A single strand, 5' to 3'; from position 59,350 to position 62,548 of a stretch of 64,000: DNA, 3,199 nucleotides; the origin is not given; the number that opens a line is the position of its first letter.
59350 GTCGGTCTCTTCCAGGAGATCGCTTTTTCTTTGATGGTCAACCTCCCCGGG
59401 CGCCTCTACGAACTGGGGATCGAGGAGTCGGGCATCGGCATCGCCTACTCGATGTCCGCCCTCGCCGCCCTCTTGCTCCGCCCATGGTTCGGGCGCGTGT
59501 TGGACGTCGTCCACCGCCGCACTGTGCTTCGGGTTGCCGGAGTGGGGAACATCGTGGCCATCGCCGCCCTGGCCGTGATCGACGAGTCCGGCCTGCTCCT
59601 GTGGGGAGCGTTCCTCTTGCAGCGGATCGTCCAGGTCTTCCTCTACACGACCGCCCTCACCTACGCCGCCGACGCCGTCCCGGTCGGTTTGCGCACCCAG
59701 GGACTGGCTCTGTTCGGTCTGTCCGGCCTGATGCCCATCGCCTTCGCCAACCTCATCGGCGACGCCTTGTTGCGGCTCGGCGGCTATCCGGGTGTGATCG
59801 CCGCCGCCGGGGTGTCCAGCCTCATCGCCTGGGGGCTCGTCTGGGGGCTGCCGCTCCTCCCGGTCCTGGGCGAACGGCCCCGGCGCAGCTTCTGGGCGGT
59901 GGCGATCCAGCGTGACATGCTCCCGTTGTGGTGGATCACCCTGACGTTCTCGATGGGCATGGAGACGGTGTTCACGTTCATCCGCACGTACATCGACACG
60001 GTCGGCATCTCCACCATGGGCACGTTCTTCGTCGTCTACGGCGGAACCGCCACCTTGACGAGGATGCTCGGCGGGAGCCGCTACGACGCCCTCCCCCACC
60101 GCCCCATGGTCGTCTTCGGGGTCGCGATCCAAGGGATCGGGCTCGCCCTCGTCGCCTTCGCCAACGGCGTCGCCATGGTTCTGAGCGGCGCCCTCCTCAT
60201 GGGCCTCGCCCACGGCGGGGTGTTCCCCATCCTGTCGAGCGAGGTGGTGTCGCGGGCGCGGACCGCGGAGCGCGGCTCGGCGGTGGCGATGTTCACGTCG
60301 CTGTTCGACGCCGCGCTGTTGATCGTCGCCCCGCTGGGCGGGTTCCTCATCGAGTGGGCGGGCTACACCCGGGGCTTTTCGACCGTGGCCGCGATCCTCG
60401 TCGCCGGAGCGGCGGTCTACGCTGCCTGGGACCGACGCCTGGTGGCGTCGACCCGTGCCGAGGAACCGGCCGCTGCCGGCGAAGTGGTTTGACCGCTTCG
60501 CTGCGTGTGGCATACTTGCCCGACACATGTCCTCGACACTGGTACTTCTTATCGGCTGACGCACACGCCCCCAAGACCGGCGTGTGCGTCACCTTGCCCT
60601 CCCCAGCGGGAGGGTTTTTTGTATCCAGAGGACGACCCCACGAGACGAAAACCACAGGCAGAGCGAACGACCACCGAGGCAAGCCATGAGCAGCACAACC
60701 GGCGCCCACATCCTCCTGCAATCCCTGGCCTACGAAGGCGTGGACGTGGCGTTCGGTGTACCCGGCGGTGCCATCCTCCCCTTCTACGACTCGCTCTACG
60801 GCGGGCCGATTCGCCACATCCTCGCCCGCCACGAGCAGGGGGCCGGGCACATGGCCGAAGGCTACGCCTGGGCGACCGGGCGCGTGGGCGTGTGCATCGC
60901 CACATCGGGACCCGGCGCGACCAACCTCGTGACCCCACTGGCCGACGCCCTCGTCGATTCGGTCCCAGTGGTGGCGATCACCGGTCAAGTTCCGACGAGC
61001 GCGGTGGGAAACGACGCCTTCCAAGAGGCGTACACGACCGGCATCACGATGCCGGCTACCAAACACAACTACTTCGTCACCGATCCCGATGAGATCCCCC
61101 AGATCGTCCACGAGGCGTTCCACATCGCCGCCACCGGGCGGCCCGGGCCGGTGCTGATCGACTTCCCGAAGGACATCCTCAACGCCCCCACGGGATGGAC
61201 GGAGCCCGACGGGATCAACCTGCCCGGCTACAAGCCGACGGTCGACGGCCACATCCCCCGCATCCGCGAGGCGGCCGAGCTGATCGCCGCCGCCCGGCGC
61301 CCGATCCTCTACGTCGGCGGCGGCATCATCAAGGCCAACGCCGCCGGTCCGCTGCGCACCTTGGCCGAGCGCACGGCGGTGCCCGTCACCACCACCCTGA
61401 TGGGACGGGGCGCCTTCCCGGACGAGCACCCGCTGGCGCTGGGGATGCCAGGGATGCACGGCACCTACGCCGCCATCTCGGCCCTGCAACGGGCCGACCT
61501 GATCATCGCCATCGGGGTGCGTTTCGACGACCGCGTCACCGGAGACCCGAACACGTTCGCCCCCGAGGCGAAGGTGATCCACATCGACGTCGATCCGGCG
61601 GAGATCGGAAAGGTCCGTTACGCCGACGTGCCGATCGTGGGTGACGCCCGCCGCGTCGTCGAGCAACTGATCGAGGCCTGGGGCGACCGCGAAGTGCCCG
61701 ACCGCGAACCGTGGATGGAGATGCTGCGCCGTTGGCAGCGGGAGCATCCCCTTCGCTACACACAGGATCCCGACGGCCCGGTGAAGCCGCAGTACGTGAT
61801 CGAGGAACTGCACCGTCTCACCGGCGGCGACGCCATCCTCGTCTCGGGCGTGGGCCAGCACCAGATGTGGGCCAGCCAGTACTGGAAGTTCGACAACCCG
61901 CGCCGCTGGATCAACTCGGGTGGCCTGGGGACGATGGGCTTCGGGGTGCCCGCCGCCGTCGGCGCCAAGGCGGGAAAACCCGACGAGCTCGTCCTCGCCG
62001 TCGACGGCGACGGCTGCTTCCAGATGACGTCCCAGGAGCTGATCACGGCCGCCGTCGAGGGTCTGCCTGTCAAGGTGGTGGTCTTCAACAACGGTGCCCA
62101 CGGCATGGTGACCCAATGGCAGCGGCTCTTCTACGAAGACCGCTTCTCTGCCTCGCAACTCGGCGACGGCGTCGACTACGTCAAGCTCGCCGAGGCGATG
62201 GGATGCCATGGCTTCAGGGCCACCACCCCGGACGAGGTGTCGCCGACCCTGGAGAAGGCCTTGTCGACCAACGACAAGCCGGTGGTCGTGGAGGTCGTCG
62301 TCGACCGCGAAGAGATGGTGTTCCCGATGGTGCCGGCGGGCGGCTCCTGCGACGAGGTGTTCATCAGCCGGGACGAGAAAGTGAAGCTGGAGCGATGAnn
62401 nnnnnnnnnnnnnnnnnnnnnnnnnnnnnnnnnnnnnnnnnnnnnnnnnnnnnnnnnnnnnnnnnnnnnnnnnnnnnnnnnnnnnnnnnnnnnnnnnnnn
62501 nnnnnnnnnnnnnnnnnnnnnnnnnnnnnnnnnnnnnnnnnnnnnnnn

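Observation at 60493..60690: Attenuator-like leader (peptide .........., hairpin, terminator) in front of ilvBNC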

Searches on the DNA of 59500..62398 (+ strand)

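Call 3: search_rna_families(source=window, start=59500, end=61500, threshold=evalue, max_evalue=10, show_alignments=3)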
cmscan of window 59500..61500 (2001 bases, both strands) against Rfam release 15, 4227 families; matches with E-value up to 10: 3.
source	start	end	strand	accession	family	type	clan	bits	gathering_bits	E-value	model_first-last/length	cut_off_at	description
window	60543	60623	+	RF01859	Phe_leader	Cis-reg; leader;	-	20.6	55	2.2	1-125/125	no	Phenylalanine leader peptide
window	60734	60785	+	RF03196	mir-6790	Gene; miRNA;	-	16.2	78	9.6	1-63/63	no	mir-6790 microRNA precursor family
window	61206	61263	+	RF01668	P10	Gene; sRNA;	-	14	37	6.5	1-72/72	no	Pseudomonas sRNA P10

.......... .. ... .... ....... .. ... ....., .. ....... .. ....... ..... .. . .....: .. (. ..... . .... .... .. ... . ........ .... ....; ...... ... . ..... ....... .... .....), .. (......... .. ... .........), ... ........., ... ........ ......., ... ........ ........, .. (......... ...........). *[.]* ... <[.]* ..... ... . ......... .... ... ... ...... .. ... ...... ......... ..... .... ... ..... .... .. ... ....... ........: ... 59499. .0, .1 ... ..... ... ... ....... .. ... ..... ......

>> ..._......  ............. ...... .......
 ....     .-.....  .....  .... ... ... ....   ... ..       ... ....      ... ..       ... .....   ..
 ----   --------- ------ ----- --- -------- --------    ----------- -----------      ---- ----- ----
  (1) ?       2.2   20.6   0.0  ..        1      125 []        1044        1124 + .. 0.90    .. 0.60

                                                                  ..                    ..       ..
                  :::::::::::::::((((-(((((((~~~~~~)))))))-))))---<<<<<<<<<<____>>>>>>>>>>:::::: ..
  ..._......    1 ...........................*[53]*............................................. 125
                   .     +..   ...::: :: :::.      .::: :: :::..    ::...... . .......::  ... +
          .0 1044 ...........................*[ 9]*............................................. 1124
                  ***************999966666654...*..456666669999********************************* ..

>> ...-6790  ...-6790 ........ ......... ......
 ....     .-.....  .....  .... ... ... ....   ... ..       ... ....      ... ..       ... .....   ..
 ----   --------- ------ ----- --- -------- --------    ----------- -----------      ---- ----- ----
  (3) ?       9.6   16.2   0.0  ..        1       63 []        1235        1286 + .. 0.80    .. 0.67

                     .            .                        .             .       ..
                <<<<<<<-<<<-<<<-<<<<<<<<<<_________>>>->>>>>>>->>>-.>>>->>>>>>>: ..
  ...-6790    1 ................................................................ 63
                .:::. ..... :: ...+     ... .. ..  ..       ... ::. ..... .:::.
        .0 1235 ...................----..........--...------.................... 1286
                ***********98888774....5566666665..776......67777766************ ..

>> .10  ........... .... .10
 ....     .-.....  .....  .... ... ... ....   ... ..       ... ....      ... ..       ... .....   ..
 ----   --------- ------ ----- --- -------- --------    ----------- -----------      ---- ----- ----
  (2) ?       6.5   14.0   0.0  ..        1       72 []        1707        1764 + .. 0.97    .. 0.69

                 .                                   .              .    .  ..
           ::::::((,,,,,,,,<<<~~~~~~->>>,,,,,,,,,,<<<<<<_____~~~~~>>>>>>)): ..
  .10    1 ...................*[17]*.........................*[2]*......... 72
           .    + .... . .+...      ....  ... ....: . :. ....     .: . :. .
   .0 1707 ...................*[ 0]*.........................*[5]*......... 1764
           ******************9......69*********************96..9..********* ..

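Call 36: build_rna_model(alignment_id=A1, structure=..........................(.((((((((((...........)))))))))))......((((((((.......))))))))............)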
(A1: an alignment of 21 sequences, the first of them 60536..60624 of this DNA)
Model R1 built from alignment A1 (21 sequences, 101 columns); structure: as given.
model positions 88; base pairs 19; branch points 1; effective number of sequences 5.53; information 0.647 bits per position. Calibrated on 0.2 Mb of random sequence (short: E-values are rough).
structure used (alignment columns):
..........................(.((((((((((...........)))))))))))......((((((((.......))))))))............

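Call 37: search_with_rna_model(model_id=R1, sources=[window, L001, L004, L005, L006, L007, L008, L009, L010, L011, L012, L013, L014, L015, L016, L017, L018, L019, L020, L021, L022, L023, L024, L025, L026, L027, L028, L029, L030, L031, L032, L033, L034, L035, L036, L037, L038, L039, L040, L041, L042, L043, L044, L045, L046, L047, L048, L049, L050, L051, L052, L053, L054, L055, L056, L057, L058, L059, L060, L061, L062, L063, L064, L065, L066, L067, L068, L069, L070, L071, L072, L073, L074, L075, L076, L077, L078, L079, L080, L081, L082, L083], max_evalue=1, make_alignment=true)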
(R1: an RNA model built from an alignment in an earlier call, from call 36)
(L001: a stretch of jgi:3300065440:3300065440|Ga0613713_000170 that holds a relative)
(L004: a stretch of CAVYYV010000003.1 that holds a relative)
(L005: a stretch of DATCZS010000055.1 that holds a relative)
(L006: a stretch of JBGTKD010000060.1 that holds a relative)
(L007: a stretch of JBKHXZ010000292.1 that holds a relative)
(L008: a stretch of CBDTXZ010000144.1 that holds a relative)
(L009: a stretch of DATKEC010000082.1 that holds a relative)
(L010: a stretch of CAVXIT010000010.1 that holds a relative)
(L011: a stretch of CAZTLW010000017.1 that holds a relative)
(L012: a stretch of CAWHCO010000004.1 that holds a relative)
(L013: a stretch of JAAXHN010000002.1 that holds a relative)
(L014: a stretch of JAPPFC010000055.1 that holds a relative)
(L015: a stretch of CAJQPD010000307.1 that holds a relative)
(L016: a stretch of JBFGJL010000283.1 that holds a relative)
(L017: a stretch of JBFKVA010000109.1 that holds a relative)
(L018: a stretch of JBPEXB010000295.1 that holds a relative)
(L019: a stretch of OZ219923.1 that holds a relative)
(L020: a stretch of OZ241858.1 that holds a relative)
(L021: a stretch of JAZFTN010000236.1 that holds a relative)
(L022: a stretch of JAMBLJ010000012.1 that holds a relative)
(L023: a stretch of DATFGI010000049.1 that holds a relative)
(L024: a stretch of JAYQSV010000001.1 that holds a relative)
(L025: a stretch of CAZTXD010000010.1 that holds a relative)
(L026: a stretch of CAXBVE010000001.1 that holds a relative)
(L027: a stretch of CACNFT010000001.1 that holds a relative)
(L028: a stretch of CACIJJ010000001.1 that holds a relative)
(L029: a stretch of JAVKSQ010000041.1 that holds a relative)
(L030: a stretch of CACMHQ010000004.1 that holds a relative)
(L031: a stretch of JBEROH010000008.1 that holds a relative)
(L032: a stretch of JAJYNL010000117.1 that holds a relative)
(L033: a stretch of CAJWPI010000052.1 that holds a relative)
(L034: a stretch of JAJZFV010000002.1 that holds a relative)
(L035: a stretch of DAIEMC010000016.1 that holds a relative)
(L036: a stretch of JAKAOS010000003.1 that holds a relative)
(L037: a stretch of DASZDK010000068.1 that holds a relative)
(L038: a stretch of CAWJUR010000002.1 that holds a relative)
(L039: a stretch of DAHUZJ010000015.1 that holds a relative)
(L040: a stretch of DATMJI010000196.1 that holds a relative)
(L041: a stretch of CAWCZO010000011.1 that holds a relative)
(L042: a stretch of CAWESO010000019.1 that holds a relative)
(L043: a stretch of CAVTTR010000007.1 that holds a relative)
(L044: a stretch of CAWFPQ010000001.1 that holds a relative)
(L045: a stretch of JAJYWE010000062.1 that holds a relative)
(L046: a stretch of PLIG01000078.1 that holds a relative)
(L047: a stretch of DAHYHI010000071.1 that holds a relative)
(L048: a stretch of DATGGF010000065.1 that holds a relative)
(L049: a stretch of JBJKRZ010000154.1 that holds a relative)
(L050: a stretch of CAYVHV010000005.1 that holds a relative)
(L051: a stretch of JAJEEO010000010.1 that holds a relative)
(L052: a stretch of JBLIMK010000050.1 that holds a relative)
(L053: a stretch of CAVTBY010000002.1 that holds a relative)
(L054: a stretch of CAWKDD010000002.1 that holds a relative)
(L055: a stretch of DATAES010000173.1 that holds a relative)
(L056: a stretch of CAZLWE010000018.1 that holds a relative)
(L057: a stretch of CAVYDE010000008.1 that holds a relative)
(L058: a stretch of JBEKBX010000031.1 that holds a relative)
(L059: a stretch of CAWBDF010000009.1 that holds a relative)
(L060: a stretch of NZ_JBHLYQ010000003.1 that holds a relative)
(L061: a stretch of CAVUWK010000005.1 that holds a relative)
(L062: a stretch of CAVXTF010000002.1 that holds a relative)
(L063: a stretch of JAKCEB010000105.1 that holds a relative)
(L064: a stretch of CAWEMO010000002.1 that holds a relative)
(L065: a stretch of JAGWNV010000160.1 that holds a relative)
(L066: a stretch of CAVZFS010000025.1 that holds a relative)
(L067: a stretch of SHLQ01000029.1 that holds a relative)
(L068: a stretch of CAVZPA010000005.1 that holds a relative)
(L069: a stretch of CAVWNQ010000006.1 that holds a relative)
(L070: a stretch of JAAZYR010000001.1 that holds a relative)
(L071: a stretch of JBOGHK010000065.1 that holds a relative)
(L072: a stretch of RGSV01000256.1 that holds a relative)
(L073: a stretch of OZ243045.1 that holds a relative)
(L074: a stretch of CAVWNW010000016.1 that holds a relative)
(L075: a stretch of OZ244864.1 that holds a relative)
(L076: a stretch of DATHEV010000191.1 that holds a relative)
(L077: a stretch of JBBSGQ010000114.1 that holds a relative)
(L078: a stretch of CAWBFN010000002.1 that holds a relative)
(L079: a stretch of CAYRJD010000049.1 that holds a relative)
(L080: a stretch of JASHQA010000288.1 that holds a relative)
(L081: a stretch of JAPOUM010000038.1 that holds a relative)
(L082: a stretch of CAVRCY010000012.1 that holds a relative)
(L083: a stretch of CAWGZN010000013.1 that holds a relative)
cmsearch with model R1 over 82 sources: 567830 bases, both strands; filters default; matches with E-value up to 1: 78.
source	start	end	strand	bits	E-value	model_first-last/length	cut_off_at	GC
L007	2363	2453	+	89.1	1.3e-19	1-88/88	no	0.63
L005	2375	2463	+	88.7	1.6e-19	1-88/88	no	0.65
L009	1071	1161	+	85.6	1e-18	1-88/88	no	0.63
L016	1517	1597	+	84.5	2e-18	1-88/88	no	0.63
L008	1369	1459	+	84.2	2.3e-18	1-88/88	no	0.63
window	60536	60624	+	83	4.7e-18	1-88/88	no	0.6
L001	2851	2939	+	83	4.7e-18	1-88/88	no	0.6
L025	2383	2471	+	81.8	9.8e-18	1-88/88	no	0.62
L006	2361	2452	+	80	2.8e-17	1-88/88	no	0.6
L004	2380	2467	+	79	5e-17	1-88/88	no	0.61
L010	2391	2476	+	77.2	1.4e-16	1-88/88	no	0.59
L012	2380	2466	+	73.2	1.5e-15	1-88/88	no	0.57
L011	2389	2478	+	71.2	4.9e-15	1-88/88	no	0.64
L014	2394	2477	+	68.6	2.2e-14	1-88/88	no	0.55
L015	1370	1457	+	67.1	5.4e-14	1-88/88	no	0.53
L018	148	235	+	66.6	7e-14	1-88/88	no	0.55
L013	2394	2475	+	66.1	9.6e-14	1-88/88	no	0.52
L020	2378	2459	+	64.8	2e-13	1-88/88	no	0.6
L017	2401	2489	+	61.1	1.8e-12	1-88/88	no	0.62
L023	2386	2466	+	61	1.9e-12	1-88/88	no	0.59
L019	2379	2461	+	59.2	5.4e-12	1-88/88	no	0.58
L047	2272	2358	+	56.6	2.6e-11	1-88/88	no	0.56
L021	573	649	+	55.6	4.6e-11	1-88/88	no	0.57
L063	2312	2396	+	53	2.1e-10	1-88/88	no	0.59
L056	2367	2445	+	50.6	8.6e-10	1-88/88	no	0.57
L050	2354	2432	+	50.1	1.2e-09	1-88/88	no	0.52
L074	2360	2442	+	49.4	1.8e-09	1-88/88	no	0.67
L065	2319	2407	+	48.1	3.8e-09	1-88/88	no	0.66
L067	2372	2450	+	48.1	3.8e-09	1-88/88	no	0.57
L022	2402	2480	+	46.1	1.2e-08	1-88/88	no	0.53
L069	2350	2439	+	44.1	3.8e-08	1-88/88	no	0.63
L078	2365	2452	+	44.1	4e-08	1-88/88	no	0.59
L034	2359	2445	+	43.7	5e-08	1-88/88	no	0.46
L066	2378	2464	+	42.8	8.2e-08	1-88/88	no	0.63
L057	2358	2446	+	42.3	1.1e-07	1-88/88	no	0.6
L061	2352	2439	+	41.8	1.5e-07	1-88/88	no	0.61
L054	2324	2412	+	41.8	1.5e-07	1-88/88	no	0.66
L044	2340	2428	+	41.5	1.8e-07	1-88/88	no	0.6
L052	2363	2441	+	41.1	2.3e-07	1-88/88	no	0.53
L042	2261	2349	+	40.5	3.1e-07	1-88/88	no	0.65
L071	1833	1913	+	40.4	3.4e-07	1-88/88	no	0.65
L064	2215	2303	+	40.4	3.5e-07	1-88/88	no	0.65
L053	2367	2447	+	40.3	3.6e-07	1-88/88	no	0.62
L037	2373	2456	+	39.2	6.9e-07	1-88/88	no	0.71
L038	2207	2295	+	39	7.9e-07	1-88/88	no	0.67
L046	2372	2460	+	37.5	1.8e-06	1-88/88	no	0.65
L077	2352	2436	+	36.7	3e-06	1-88/88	no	0.65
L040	61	146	+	36.6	3.2e-06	1-88/88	no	0.71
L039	2363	2447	+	36.2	3.9e-06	1-88/88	no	0.67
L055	413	497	+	36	4.7e-06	1-88/88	no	0.64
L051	2384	2462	+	35.9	4.7e-06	1-88/88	no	0.66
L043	2340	2426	+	34.9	8.6e-06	1-88/88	no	0.57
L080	2318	2405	+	34.9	8.9e-06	1-88/88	no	0.57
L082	2392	2472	+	34.6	1e-05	1-88/88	no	0.65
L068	2358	2436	+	34.4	1.1e-05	1-88/88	no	0.71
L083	2368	2455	+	34.1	1.4e-05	1-88/88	no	0.65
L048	752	840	+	33.6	1.8e-05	1-88/88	no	0.67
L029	2357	2440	+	33.4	2e-05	1-88/88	no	0.67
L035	2352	2434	+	32.8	2.9e-05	1-88/88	no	0.54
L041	2324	2416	+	32.8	3e-05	1-88/88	no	0.68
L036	2302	2384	+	32.8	3e-05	1-88/88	no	0.61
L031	2397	2469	+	32.6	3.4e-05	1-88/88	no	0.4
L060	2287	2368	+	32.3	4e-05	1-88/88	no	0.71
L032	2351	2434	+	32.1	4.4e-05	1-88/88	no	0.54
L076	899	994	+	30.3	0.00013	1-88/88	no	0.71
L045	2239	2318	+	30.2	0.00013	1-88/88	no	0.68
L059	2298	2380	+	29.9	0.00016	1-88/88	no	0.61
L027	2396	2470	+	28.9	0.00028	1-88/88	no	0.37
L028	2396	2470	+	28.9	0.00028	1-88/88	no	0.37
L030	2396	2470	+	28.9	0.00028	1-88/88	no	0.37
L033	258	334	+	27.2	0.00078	1-88/88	no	0.36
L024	2404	2476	+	27.1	0.00083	1-88/88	no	0.4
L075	2384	2462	+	25.9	0.0017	1-88/88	no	0.61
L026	2398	2475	+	24.6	0.0037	1-88/88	no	0.36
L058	2309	2396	+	23.8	0.0058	1-88/88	no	0.59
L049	62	146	+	23.4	0.0072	1-88/88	no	0.67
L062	2292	2386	+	19.4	0.078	1-88/88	no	0.66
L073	2384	2457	+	16.3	0.49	1-88/88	no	0.66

Alignment A2: 78 matches aligned to the model, 152 columns, each read 5' to 3' on its own strand. Consensus structure (alignment columns), stored with it:
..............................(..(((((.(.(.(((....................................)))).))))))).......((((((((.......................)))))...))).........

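Call 47: search_rna_families(source=L001, start=6100, end=6600, threshold=evalue, max_evalue=1)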
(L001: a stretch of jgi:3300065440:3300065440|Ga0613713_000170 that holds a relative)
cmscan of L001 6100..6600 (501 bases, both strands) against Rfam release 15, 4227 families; matches with E-value up to 1: 0.
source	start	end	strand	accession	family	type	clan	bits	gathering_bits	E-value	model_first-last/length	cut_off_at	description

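Call 59: search_with_rna_model(model_id=R1, sources=[L084, L085], max_evalue=10, filters=off, show_alignments=2)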
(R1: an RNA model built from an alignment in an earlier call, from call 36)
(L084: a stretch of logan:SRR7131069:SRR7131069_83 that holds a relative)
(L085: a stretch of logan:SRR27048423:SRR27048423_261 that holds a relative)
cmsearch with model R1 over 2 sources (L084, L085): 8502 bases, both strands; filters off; matches with E-value up to 10: 5.
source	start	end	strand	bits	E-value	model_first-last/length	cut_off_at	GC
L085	1052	1157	+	27.8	8.4e-06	1-88/88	no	0.58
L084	1053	1158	+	14.6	0.02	1-88/88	no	0.61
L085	1108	1205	-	5.9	3.2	1-88/88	no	0.57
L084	126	199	+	4.7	6.6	1-88/88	no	0.61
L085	3551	3580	-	4.1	9.4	1-88/88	no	0.37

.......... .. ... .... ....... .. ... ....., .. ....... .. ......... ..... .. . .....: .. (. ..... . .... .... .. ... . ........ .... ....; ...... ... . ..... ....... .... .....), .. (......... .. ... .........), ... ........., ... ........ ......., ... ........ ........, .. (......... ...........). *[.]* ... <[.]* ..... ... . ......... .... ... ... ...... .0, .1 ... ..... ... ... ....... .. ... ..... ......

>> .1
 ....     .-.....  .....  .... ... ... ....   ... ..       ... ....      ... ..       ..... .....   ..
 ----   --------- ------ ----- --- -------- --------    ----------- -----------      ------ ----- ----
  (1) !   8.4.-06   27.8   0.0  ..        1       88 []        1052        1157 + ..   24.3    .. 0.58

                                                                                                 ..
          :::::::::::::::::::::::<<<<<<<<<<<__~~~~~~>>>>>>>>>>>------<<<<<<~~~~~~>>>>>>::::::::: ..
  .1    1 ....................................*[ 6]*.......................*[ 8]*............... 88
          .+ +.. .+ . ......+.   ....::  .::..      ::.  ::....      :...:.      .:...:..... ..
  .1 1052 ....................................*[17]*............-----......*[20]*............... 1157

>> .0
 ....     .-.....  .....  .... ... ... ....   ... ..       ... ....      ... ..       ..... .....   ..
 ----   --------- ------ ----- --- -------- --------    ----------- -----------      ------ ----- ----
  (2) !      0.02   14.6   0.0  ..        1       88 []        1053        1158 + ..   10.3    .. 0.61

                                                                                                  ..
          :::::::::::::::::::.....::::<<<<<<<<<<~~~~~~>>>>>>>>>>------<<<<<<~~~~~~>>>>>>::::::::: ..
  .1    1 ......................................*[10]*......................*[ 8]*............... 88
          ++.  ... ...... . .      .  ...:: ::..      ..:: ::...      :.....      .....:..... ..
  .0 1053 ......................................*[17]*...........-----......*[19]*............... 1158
